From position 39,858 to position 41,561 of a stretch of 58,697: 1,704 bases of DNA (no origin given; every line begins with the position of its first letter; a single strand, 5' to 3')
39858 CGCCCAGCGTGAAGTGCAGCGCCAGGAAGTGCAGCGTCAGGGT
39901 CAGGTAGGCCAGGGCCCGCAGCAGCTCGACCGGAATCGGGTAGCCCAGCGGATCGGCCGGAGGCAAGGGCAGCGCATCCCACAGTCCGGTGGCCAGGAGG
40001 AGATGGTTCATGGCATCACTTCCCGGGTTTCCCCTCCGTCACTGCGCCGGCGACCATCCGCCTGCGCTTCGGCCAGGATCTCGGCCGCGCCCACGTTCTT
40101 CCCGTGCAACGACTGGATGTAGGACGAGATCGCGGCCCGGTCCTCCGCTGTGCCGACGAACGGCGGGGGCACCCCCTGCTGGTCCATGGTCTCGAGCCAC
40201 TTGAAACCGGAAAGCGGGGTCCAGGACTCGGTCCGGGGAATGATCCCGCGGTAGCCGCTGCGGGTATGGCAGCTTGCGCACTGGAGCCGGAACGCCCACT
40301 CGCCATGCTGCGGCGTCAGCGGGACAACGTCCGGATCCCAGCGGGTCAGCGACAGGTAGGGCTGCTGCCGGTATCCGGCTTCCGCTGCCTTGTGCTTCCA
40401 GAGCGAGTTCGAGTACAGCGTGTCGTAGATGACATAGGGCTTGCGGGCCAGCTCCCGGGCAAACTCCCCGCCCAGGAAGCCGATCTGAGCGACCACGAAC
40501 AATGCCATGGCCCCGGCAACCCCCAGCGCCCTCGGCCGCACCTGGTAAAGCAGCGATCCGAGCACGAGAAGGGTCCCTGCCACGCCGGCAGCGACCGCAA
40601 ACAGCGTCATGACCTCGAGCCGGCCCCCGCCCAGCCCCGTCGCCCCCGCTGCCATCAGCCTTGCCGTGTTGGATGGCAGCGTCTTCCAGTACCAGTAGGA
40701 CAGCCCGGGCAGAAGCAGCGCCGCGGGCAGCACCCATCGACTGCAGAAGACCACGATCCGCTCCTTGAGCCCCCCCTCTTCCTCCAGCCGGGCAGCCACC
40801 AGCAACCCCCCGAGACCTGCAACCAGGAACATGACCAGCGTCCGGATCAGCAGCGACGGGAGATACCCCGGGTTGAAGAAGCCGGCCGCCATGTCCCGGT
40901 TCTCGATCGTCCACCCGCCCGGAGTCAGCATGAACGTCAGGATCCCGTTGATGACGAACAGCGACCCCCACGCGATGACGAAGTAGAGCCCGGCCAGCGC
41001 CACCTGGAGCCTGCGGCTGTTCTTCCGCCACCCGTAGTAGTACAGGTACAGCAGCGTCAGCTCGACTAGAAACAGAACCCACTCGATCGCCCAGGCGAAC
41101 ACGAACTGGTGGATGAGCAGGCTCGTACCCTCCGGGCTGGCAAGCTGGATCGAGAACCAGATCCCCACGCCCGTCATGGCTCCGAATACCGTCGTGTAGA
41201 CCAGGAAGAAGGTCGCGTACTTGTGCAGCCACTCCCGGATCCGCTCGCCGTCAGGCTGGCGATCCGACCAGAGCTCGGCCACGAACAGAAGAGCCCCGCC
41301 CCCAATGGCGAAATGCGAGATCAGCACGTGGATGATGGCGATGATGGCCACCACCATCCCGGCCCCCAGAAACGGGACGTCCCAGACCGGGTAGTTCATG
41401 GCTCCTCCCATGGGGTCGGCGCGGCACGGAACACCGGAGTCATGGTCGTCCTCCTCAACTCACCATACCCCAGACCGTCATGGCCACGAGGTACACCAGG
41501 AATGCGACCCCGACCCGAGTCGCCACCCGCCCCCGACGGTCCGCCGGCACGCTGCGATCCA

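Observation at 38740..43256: Candidate novel respiratory module: Rieske/cytochrome b genes followed by a CydA-like oxidase subunit fused to cytochrome c, plus an unknown membrane subunit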

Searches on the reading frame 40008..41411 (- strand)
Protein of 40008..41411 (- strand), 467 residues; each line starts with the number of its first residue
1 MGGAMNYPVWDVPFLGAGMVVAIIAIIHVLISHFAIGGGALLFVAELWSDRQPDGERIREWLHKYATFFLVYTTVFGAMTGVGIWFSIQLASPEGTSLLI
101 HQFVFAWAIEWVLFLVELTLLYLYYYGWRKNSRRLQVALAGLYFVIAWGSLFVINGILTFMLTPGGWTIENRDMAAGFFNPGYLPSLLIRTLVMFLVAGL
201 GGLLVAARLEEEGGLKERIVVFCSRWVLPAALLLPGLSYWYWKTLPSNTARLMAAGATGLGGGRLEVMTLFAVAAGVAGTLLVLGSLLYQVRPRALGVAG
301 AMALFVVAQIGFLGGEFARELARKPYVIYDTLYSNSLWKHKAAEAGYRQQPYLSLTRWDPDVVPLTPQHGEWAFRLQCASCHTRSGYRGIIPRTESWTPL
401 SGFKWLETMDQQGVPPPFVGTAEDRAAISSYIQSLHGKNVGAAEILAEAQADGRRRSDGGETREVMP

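Call 3: search_protein_families(library=pfam, proteins=[window:40008-41411:-], max_evalue=1)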
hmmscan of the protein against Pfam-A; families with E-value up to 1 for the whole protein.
window:40008-41411:- (467 aa): 3 families
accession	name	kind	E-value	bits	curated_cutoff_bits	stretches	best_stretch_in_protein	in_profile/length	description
PF01654.22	Cyt_bd_oxida_I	-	1.4e-10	40.8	26.2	2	20-199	5-189/418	Cytochrome bd terminal oxidase subunit I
PF13442.11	Cytochrome_CBB3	-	0.013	16.3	27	1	368-432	4-68/68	Cytochrome C oxidase, cbb3-type, subunit III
PF00034.26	Cytochrom_C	-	0.3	12.9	21.3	0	374-386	8-20/90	Cytochrome c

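Call 4: search_protein_families(library=ncbifam, proteins=[window:40008-41411:-], max_evalue=1)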
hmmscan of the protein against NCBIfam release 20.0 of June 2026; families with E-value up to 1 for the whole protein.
window:40008-41411:- (467 aa): 0 families

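Call 10: find_homologous_proteins(query=window:40008-41411:-, max_evalue=0.001)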
Query window:40008-41411:- (467 aa): 2464 proteins with E <= 0.001 among 8000 candidates; the best 120 are listed.
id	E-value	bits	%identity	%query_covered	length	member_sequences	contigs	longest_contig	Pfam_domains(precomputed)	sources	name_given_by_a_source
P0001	0.0e+0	1041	99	99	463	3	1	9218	PF01654.23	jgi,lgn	-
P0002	1.5e-262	890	84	99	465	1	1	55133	PF13442.12,PF01654.23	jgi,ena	-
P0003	1.2e-261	887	87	95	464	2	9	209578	PF01654.23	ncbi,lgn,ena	-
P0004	1.5e-247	841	82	95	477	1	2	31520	PF01654.23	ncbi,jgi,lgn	jgi:cytochrome d ubiquinol oxidase subunit I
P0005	1.4e-209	715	69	96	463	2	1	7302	PF01654.23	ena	-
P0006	5.4e-208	710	69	98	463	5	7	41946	PF13442.12,PF01654.23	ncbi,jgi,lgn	jgi:cytochrome d ubiquinol oxidase subunit I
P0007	1.8e-206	705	68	97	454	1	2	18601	PF13442.12,PF01654.23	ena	-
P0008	5.7e-204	697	68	96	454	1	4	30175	PF01654.23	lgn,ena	-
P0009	1.0e-203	696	64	99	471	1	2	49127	PF13442.12,PF01654.23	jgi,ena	jgi:cytochrome bd ubiquinol oxidase subunit I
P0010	3.7e-202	691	68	97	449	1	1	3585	PF13442.12,PF01654.23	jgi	-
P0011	1.5e-201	689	64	98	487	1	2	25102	PF01654.23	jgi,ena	jgi:mono/diheme cytochrome c family protein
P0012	4.9e-201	687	63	99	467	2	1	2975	PF13442.12,PF01654.23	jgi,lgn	jgi:hypothetical protein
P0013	5.3e-201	687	67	97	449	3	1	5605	PF01654.23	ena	-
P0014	8.8e-201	686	65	97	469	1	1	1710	PF01654.23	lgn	-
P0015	5.2e-199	681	65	95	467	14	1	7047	PF13442.12,PF01654.23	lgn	-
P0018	1.3e-197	676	64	96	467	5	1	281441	PF01654.23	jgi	-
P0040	1.5e-189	649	63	96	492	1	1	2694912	PF01654.23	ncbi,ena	-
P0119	6.2e-179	614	62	89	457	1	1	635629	PF13442.12,PF01654.23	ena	-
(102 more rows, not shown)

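Call 12: find_related_loci(query=A1, collection=genome_contigs, flank=7000)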
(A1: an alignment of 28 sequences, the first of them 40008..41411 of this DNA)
Query A1 (467 aa) in genome_contigs; peptide patterns used: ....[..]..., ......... (x = any residue, [..] = any of these).
599 stretches matched a pattern (row limit reached: there are more); 501 encode a relative of the query (tblastn E <= 1e-3); the best 80 are kept; 80 distinct loci.
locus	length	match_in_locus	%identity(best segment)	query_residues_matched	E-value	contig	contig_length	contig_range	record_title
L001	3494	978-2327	62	4-454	0e+0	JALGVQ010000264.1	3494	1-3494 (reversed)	MAG: bacterium isolate Meg19_1012_Bin_119 Meg19_1012_Bin_119_scaffold_138510, whole genome shotgun sequence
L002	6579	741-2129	64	5-466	0e+0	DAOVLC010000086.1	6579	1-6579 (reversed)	MAG TPA_asm: Candidatus Zixiibacteriota bacterium isolate CSMAG_1435 CSMAG_1435_k141_1384926_length_6579_cov_17.0000, wh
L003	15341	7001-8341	64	5-451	0e+0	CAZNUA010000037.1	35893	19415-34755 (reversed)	MAG TPA_asm: uncultured Gemmatimonadota bacterium isolate binchicken_co334_323 genome assembly, contig: NODE_1888_length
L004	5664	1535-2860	60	5-446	0e+0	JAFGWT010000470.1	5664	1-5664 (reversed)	MAG: Deltaproteobacteria bacterium isolate ZodW_Metabat.284 k87_20942186, whole genome shotgun sequence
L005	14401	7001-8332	63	5-450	0e+0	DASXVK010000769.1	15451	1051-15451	MAG TPA_asm: Polyangia bacterium isolate SMAG_U4743 k141_58016, whole genome shotgun sequence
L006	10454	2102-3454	63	5-457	0e+0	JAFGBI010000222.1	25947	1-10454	MAG: Polyangiaceae bacterium isolate Zod_Metabat.1029 k87_6999966, whole genome shotgun sequence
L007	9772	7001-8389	60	3-465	0e+0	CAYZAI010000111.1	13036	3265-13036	MAG TPA_asm: uncultured Myxococcales bacterium isolate binchicken_co129_650 genome assembly, contig: NODE_14753_length_1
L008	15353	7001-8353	62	5-456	0e+0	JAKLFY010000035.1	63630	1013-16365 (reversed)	MAG: Verrucomicrobia bacterium isolate RA.bin27 RA.bin27_35, whole genome shotgun sequence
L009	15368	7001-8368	60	5-461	0e+0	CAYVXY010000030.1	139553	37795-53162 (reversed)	MAG TPA_asm: uncultured Polyangiaceae bacterium isolate SRP302447_co2_334 genome assembly, contig: NODE_396_length_13955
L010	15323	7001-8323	63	5-446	0e+0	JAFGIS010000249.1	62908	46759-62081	MAG: Polyangiaceae bacterium isolate Zod_Metabat.23 k87_5068826, whole genome shotgun sequence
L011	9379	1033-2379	62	2-451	0e+0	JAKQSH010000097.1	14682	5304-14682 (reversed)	MAG: Deltaproteobacteria bacterium isolate USMO_metabat.105_sub k141_290530, whole genome shotgun sequence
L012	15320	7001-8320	65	5-446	1e-180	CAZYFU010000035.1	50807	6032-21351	MAG TPA_asm: uncultured Myxococcales bacterium isolate SRP192927_co6_560 genome assembly, contig: NODE_922_length_50807_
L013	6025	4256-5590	63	5-450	0e+0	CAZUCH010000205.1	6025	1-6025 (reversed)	MAG TPA_asm: uncultured Planctomycetales bacterium isolate binchicken_co86_161 genome assembly, contig: NODE_6870_length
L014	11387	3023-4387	59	2-455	2e-180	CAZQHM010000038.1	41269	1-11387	MAG TPA_asm: uncultured Myxococcales bacterium isolate binchicken_co273_174 genome assembly, contig: NODE_1075_length_41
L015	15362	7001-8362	61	5-461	2e-179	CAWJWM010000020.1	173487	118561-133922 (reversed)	MAG: uncultured Verrucomicrobiae bacterium isolate MFD04716.bin.3.184 genome assembly, contig: contig_17441, whole genom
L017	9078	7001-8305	63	4-438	2e-177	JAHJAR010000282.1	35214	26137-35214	MAG: Planctomycetota bacterium isolate Modern_marine.mb.222 Modern_marine.mb.222_k141_2040982, whole genome shotgun sequ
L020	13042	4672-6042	59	5-467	7e-166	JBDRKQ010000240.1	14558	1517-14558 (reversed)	MAG: Planctomycetota bacterium isolate MEGAHIT-group-1.728 k141_706926, whole genome shotgun sequence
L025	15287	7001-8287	41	6-435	2e-98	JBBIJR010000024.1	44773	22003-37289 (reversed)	MAG: Bacteroidota bacterium isolate QNS170220_bin_167 NODE_384_length_44773_cov_4.740351, whole genome shotgun sequence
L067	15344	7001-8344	38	5-445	6e-82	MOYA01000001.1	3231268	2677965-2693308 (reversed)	MAG: Candidatus Obscuribacter phosphatis isolate EBPR_351 scaffold1, whole genome shotgun sequence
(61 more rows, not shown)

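Call 15: search_solved_structures(query=A1, max_evalue=1, show_alignments=2)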
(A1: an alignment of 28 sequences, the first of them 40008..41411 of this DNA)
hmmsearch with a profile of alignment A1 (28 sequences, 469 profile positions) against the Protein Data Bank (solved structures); distinct sequences matched with E-value up to 1: 27.
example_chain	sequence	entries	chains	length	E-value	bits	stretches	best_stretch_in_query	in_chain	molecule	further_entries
9g83_v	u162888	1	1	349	0.00068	21.8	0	363-433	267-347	Cbb3-type cytochrome c oxidase subunit CcoP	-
7y5e_GN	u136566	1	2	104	0.012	17.8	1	355-430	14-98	Cytochrome c6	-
2zon_G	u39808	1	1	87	0.013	17.6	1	363-430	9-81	cytochrome c551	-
2v08_A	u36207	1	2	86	0.03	16.4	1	363-431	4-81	CYTOCHROME C6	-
7q21_C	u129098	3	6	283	0.032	16.3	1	349-432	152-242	Cytochrome bc1 complex cytochrome c subunit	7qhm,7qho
6xkx_p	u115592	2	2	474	0.033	16.3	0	349-379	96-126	Cbb3-type cytochrome c oxidase subunit CcoP,Cytochrome c-type cyt cy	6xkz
7y7a_G7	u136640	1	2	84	0.04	16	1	364-430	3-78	Cytochrome c6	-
6tr1_C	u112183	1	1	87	0.043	15.9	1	364-431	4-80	Cytochrome c6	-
1jmx_A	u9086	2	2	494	0.053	15.6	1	364-453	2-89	Amine Dehydrogenase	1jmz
6tr1_A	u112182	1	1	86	0.059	15.5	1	364-431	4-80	Cytochrome c6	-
1c6s_A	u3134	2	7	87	0.068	15.3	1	364-431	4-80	CYTOCHROME C6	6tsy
2zbo_A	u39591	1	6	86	0.07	15.2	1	363-434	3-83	Cytochrome c6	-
6tr1_E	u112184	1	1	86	0.07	15.2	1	364-431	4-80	Cytochrome c6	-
6hwh_M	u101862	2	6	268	0.088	14.9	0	363-416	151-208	Cytochrome bc1 complex cytochrome c subunit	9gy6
7e1v_O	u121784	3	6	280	0.091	14.8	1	363-428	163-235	Cytochrome bc1 complex cytochrome c subunit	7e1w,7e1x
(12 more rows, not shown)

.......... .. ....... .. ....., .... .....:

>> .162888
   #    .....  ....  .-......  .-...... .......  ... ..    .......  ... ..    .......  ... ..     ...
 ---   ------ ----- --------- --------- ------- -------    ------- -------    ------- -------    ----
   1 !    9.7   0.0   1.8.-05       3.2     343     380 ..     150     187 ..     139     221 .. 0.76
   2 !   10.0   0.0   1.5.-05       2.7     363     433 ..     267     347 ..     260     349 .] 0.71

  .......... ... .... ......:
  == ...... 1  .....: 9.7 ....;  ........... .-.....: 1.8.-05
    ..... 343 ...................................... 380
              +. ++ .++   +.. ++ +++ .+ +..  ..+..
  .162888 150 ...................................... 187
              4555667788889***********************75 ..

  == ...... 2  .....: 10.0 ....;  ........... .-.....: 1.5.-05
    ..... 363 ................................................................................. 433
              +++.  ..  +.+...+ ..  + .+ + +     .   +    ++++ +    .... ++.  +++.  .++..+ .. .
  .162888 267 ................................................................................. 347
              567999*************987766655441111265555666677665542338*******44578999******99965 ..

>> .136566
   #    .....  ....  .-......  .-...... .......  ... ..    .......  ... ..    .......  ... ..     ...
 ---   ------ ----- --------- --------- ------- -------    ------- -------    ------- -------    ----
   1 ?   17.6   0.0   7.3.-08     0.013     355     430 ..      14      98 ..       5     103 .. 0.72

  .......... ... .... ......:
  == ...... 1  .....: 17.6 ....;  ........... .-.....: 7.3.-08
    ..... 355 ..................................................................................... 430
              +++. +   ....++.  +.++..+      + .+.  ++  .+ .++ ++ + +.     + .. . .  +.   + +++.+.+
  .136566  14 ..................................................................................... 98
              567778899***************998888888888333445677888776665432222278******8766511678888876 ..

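Call 30: find_encoding_contigs(protein=P0003, flank=10000, max_places=3)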
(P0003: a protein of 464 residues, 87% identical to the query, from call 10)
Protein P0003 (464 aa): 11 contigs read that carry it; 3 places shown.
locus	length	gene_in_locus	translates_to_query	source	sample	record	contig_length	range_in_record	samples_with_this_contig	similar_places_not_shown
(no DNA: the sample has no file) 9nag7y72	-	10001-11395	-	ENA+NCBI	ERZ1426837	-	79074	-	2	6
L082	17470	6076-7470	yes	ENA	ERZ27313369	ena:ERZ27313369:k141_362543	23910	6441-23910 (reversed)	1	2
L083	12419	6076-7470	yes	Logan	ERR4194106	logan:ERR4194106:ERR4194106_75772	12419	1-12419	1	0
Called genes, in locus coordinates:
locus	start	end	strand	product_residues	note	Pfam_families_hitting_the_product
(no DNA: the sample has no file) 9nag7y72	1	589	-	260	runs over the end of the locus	PF02625:XdhC_CoxI, PF13478:XdhC_C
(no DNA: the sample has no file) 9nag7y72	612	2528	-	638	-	-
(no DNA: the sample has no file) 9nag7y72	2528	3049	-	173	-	PF03938:OmpH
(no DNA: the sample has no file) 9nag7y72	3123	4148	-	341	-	PF00990:GGDEF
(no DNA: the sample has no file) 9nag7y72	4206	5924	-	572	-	PF13432:TPR_16 (faint), PF04932:Wzy_C (weak), PF14559:TPR_19 (faint), PF07719:TPR_2 (faint)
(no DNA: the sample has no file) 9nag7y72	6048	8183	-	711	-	PF00514:Arm (faint), PF01602:Adaptin_N (faint), PF02985:HEAT (faint), PF13513:HEAT_EZ (faint), PF13646:HEAT_2, PF03130:HEAT_PBS (faint), PF12717:Cnd1 (faint), PF13646:HEAT_2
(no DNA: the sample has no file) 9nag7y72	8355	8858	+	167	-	PF00355:Rieske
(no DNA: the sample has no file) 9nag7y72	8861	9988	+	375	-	PF00033:Cytochrome_B, PF13631:Cytochrom_B_N_2, PF00032:Cytochrom_B_C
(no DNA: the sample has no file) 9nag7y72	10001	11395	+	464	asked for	PF01654:Cyt_bd_oxida_I (weak)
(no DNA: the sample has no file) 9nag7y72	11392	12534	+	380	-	-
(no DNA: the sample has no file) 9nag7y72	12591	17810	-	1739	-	-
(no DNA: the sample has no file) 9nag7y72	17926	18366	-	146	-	-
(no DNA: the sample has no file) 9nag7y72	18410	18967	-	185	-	-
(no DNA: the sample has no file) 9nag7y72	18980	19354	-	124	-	-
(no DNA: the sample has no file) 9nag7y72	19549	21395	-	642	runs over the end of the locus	PF12810:ALK_LTK_GRD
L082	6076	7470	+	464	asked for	PF01654:Cyt_bd_oxida_I (weak)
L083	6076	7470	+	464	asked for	PF01654:Cyt_bd_oxida_I (weak)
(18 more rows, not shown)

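Call 35: predict_structure(alignment_id=A1)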
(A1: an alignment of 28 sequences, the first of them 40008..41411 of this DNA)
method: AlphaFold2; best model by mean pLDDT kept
length: 467 residues; sequences in the alignment: 28
mean_pLDDT: 79.3   pTM: 0.77
mean pLDDT of the five models: 79.3, 76.5, 75.2, 73.6, 73.4
residues with pLDDT >= 90: 177; 70-90: 162; 50-70: 95; < 50: 33
segments of 3 or more residues with pLDDT < 50: 1-6, 252-265, 324-326, 460-467
pLDDT, mean of each block of 10 residues (from residue 1): 46 67 75 86 95 93 91 80 68 63 76 91 94 95 94 81 55 67 86 93 94 90 95 89 65 41 49 85 96 95 90 66 53 66 86 79 90 78 65 85 86 75 95 92 95 77 44
secondary structure, 60 per line:
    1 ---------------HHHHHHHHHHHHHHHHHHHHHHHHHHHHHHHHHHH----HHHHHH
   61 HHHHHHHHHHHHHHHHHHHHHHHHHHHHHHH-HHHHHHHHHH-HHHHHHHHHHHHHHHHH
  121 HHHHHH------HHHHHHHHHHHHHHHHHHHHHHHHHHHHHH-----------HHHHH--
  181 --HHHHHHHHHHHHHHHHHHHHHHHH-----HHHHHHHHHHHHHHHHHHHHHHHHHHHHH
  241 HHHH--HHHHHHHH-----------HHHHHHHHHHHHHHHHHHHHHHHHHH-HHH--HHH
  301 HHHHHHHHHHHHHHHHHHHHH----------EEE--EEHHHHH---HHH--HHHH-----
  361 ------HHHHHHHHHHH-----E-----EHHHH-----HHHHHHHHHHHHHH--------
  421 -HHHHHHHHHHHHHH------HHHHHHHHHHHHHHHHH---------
elements in order: H16-50 H55-91 H93-102 H104-126 H133-162 H174-178 H183-206 H212-244 H247-254 H266-291 H298-321 E332-334 H339-343 H352-355 H367-377 H390-393 H399-412 H422-435 H442-458

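Call 39: fold_search(model_id=the predicted structure, library=pdb)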
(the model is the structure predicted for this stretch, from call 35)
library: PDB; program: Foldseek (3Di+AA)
matches with E <= 10: 348; with E <= 0.001: 9
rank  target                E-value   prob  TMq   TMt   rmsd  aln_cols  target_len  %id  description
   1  7d5i_A                1.8e-05  1.00  0.54  0.56   5.1       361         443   17  Structure of Mycobacterium smegmatis bd complex in the apo-form. (released 2021-06-23)
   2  7oy2_C                2.5e-05  1.00  0.53  0.55   9.3       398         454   16  High resolution structure of cytochrome bd-II oxidase from E. coli (released 2021-12-15)
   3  9r2g_A                2.6e-05  1.00  0.53  0.65   4.1       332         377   19  Cytochrome bd II oxidase qOR-2 type from Mycobacterium smegmatis (released 2026-03-04)
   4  5doq_A                3.3e-05  1.00  0.56  0.60   4.5       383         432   16  The structure of bd oxidase from Geobacillus thermodenitrificans (released 2016-05-04)
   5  6rx4_A                1.3e-04  1.00  0.51  0.51   7.4       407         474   15  THE STRUCTURE OF BD OXIDASE FROM ESCHERICHIA COLI (released 2019-11-20)
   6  9fka_A                3.0e-04  1.00  0.50  0.51   5.9       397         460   15  Cryo-EM structure of the reduced cytochrome bd oxidase from M. tuberculosis (released 2025-02-12)
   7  7nkz_A                3.9e-04  1.00  0.48  0.49   6.1       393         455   14  Cryo-EM structure of the cytochrome bd oxidase from M. tuberculosis at 2.5 A resolution (released 2021-09-22)
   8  8b4o_A                4.4e-04  1.00  0.48  0.50   6.5       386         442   16  Cryo-EM structure of cytochrome bd oxidase from C. glutamicum (released 2022-12-28)
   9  7ose_A                5.2e-04  1.00  0.48  0.45   8.6       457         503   13  cytochrome bd-II type oxidase with bound aurachin D (released 2021-11-17)
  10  6rko_A                1.1e-03  1.00  0.47  0.49   9.2       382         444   15  Cryo-EM structure of the E. coli cytochrome bd-I oxidase at 2.68 A resolution (released 2019-10-16)
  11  9r2g_D                1.4e-03  1.00  0.45  0.59   5.3       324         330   14  Cytochrome bd II oxidase qOR-2 type from Mycobacterium smegmatis (released 2026-03-04)
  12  6rko_B                3.3e-03  1.00  0.44  0.52   6.6       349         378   13  Cryo-EM structure of the E. coli cytochrome bd-I oxidase at 2.68 A resolution (released 2019-10-16)
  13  7ose_B                4.7e-03  1.00  0.44  0.53   5.4       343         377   12  cytochrome bd-II type oxidase with bound aurachin D (released 2021-11-17)
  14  7d5i_B                4.7e-03  1.00  0.40  0.51   6.3       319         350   12  Structure of Mycobacterium smegmatis bd complex in the apo-form. (released 2021-06-23)
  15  7oy2_B                7.7e-03  1.00  0.43  0.52   5.7       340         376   15  High resolution structure of cytochrome bd-II oxidase from E. coli (released 2021-12-15)
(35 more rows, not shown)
